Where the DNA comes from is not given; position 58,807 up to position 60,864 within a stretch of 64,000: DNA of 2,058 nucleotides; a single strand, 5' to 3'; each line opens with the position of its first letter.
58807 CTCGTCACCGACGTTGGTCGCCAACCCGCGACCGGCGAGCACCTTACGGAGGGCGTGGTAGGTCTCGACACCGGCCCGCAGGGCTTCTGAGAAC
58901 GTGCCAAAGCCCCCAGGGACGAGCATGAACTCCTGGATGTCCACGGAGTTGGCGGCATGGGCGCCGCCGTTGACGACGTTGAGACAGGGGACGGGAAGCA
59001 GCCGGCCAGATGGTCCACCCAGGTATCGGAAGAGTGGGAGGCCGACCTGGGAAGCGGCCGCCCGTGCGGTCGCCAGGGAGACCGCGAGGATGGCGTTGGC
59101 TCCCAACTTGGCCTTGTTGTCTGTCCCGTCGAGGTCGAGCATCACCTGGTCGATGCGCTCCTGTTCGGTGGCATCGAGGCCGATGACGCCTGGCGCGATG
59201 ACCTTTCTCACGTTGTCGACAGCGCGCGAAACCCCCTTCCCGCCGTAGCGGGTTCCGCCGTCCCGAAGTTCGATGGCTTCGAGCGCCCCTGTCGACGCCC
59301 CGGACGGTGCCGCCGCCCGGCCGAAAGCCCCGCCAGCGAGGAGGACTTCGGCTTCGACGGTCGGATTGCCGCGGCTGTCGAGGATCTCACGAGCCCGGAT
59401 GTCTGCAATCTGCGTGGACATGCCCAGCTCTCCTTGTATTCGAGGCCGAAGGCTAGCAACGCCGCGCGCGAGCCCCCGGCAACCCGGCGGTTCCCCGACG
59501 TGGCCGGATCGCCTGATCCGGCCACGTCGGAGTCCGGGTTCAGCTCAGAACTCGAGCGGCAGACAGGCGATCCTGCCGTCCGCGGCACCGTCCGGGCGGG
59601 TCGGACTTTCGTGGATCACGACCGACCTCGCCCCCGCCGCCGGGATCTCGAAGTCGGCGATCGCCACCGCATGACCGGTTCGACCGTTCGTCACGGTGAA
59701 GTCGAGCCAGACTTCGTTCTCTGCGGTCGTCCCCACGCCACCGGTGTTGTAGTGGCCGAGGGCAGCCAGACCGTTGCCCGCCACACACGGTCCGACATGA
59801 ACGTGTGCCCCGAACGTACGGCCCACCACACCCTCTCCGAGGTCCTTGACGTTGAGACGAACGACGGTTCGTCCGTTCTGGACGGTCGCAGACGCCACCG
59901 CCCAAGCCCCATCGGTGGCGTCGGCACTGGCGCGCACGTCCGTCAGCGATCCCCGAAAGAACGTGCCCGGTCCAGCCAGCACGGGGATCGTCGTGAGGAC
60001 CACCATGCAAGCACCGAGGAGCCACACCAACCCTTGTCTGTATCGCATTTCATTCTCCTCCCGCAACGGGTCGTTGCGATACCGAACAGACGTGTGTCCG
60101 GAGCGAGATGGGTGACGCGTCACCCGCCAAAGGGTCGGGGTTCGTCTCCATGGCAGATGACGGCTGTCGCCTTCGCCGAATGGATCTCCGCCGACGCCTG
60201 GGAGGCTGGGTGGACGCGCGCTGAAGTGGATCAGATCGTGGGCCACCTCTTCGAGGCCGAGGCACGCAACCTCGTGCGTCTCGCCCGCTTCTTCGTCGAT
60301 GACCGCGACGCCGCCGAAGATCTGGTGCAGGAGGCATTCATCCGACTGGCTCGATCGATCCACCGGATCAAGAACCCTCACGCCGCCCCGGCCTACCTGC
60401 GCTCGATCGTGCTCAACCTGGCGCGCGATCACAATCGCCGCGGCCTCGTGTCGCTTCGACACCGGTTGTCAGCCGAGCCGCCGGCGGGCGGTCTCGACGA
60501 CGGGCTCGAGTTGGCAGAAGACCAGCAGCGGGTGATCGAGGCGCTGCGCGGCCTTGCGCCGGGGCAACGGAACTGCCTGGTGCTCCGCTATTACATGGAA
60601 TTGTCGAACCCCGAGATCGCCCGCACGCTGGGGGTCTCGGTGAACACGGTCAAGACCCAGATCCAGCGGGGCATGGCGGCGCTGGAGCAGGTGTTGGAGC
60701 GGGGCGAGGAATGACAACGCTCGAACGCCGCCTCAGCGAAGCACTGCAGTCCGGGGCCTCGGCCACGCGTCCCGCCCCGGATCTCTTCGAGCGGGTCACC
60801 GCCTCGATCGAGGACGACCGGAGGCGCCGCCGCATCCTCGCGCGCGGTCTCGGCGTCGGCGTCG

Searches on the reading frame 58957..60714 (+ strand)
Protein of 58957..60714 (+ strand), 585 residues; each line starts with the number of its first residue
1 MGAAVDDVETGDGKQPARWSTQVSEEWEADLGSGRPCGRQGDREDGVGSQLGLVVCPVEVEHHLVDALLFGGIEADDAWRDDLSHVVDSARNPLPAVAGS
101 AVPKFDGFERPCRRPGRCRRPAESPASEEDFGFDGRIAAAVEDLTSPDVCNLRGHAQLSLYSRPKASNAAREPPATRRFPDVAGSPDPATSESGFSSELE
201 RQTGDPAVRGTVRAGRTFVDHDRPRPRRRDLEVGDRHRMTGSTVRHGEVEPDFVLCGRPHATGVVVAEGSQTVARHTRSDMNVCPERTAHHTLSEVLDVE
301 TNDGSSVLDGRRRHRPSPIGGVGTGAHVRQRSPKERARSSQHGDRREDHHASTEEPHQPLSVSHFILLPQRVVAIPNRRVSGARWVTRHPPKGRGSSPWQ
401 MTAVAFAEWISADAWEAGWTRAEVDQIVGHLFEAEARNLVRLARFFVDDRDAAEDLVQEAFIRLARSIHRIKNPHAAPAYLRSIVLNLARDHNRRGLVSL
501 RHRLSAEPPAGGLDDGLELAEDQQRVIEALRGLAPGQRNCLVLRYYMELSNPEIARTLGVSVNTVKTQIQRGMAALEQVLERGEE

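Call 75: search_protein_families(library=pfam, proteins=[window:58957-60714:+], max_evalue=0.00001)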
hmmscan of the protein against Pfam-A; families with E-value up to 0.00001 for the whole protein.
window:58957-60714:+ (585 aa): 3 families
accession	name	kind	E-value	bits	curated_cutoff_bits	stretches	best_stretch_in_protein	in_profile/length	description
PF08281.18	Sigma70_r4_2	-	8.1e-16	57.9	25.7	1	524-576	2-54/54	Sigma-70, region 4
PF04542.20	Sigma70_r2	-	4.5e-13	49.2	24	1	431-495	1-67/71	Sigma-70 region 2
PF04545.22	Sigma70_r4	-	4.6e-10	39.3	24.1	1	529-576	1-48/50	Sigma-70, region 4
